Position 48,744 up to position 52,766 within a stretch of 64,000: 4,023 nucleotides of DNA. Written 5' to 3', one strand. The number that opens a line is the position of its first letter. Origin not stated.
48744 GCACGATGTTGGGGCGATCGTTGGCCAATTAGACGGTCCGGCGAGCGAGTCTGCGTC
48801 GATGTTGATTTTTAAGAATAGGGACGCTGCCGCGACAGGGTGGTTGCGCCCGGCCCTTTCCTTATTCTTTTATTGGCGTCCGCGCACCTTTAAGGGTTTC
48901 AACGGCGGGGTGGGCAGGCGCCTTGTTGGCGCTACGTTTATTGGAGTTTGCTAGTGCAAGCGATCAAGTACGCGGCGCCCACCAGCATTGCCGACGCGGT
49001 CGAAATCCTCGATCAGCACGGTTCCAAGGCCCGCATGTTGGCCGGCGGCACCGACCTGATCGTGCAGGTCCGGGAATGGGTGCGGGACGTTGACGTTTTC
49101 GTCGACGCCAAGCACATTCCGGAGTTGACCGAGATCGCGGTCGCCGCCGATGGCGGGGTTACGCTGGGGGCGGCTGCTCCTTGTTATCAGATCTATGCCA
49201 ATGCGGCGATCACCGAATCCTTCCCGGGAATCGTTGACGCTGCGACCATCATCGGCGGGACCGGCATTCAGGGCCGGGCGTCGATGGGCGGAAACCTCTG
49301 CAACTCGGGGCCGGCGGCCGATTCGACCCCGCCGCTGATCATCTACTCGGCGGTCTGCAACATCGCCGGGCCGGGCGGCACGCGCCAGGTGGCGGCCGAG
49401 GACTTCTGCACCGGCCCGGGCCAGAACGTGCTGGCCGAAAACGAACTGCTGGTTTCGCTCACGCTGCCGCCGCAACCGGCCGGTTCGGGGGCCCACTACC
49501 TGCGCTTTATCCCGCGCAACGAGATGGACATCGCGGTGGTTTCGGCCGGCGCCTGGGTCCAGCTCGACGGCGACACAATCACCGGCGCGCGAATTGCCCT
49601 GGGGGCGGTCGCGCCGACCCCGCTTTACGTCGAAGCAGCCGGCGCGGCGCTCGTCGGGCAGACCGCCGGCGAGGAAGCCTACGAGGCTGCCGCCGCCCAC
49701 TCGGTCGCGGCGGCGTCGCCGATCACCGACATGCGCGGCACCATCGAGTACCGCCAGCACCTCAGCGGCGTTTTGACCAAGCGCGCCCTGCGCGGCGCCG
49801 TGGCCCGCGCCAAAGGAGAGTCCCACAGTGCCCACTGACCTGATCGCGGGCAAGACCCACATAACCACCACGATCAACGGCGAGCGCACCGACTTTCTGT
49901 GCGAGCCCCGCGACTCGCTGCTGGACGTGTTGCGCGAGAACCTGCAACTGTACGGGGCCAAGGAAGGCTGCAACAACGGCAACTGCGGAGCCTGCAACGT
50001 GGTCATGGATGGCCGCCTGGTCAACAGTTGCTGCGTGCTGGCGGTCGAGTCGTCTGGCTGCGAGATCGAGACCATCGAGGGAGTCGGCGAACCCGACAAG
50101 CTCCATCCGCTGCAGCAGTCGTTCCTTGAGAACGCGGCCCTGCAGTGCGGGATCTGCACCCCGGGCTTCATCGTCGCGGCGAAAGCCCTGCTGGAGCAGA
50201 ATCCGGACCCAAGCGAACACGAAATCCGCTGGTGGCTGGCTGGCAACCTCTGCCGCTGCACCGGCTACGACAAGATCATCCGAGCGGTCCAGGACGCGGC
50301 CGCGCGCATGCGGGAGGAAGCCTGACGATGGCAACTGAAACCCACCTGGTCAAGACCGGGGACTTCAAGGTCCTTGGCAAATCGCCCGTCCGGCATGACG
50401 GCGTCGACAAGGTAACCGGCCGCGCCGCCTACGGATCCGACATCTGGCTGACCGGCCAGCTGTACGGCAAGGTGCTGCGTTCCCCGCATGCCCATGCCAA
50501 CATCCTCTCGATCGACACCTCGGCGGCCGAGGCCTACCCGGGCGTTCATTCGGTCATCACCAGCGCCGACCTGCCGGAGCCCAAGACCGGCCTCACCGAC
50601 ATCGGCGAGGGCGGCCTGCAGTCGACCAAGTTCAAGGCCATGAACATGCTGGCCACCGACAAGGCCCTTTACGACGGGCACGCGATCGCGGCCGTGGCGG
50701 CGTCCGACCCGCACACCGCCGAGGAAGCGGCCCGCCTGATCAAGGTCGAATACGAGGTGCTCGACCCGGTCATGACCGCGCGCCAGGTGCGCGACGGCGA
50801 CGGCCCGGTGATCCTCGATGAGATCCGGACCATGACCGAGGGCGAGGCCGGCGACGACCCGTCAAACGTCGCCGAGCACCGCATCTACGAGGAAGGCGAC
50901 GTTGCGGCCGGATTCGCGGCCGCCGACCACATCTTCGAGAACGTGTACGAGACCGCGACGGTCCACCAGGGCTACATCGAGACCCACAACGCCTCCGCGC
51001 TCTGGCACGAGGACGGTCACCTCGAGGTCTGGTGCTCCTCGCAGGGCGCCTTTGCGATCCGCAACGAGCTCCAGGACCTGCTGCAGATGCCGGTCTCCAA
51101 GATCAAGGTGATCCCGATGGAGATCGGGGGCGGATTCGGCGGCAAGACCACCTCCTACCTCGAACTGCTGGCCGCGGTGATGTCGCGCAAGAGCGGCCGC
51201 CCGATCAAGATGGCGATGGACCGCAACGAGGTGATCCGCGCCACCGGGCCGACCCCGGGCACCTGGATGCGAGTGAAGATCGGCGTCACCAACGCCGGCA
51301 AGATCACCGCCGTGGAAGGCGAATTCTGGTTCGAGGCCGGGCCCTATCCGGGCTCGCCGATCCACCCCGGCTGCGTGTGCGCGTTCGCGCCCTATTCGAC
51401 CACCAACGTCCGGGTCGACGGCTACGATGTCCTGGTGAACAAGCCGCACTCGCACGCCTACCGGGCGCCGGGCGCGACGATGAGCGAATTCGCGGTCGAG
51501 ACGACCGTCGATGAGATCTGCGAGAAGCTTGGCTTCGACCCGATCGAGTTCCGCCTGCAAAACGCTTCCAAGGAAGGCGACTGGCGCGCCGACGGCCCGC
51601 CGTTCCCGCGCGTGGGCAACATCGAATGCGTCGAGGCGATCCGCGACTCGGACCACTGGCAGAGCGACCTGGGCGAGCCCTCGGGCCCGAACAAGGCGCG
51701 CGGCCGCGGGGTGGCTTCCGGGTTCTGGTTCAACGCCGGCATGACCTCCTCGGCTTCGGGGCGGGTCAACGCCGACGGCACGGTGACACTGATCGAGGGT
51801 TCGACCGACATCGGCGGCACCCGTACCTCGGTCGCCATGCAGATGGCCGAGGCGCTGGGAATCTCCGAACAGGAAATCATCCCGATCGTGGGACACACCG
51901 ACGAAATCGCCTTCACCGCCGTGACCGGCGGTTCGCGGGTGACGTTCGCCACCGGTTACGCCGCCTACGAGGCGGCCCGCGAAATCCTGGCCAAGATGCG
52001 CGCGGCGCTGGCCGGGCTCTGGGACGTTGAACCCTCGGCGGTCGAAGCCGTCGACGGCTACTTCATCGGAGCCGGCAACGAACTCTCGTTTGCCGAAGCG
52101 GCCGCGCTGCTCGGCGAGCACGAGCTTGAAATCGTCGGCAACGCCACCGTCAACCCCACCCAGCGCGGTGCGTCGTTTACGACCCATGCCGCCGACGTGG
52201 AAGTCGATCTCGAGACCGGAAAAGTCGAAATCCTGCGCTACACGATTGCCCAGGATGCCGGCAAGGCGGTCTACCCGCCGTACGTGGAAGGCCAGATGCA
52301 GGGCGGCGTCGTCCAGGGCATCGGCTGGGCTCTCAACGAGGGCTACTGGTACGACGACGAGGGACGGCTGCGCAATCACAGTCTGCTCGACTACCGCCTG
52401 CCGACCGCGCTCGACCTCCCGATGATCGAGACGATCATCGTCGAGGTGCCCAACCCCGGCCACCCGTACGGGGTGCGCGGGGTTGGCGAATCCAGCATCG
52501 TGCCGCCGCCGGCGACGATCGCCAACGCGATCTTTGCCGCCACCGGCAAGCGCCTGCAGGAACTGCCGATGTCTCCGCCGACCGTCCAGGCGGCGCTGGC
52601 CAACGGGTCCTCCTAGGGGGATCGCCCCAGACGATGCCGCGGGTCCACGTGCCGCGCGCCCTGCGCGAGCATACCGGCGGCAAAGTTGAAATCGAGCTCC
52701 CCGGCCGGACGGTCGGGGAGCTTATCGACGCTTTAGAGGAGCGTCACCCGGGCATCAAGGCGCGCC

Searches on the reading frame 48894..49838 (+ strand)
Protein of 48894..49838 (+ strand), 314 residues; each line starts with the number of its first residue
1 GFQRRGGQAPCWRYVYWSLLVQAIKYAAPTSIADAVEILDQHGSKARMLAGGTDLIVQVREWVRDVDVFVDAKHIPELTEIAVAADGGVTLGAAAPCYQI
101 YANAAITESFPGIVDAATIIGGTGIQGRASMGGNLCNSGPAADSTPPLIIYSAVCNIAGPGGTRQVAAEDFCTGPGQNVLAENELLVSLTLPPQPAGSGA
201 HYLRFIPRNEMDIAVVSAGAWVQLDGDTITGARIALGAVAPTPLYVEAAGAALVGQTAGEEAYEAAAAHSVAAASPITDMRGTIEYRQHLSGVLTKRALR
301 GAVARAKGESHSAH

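Call 55: search_protein_families(library=pfam, proteins=[window:48894-49838:+], max_evalue=0.00001)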
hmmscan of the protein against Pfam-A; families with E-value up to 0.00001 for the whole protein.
window:48894-49838:+ (314 aa): 2 families
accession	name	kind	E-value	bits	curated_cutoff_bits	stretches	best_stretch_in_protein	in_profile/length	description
PF00941.27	FAD_binding_5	-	5.7e-38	130.8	27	1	23-193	2-169/170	FAD binding domain in molybdopterin dehydrogenase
PF03450.22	CO_deh_flav_C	-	3.6e-26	91.7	25.5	1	202-300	2-100/102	CO dehydrogenase flavoprotein C-terminal domain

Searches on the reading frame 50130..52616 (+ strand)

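Call 55: search_protein_families(library=pfam, proteins=[window:50130-52616:+], max_evalue=0.00001)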
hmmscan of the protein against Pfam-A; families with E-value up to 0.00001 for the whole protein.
window:50130-52616:+ (828 aa): 3 families
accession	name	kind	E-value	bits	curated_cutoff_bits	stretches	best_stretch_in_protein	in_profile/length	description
PF02738.23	MoCoBD_1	-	2.3e-67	227.1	27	1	243-479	5-244/244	Molybdopterin cofactor-binding domain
PF20256.3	MoCoBD_2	-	9.7e-60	202.9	27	1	520-764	18-283/283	Molybdopterin cofactor-binding domain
PF01315.27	Ald_Xan_dh_C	-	5.5e-31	107.6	31.3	1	96-211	1-109/110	Aldehyde oxidase and xanthine dehydrogenase, a/b hammerhead domain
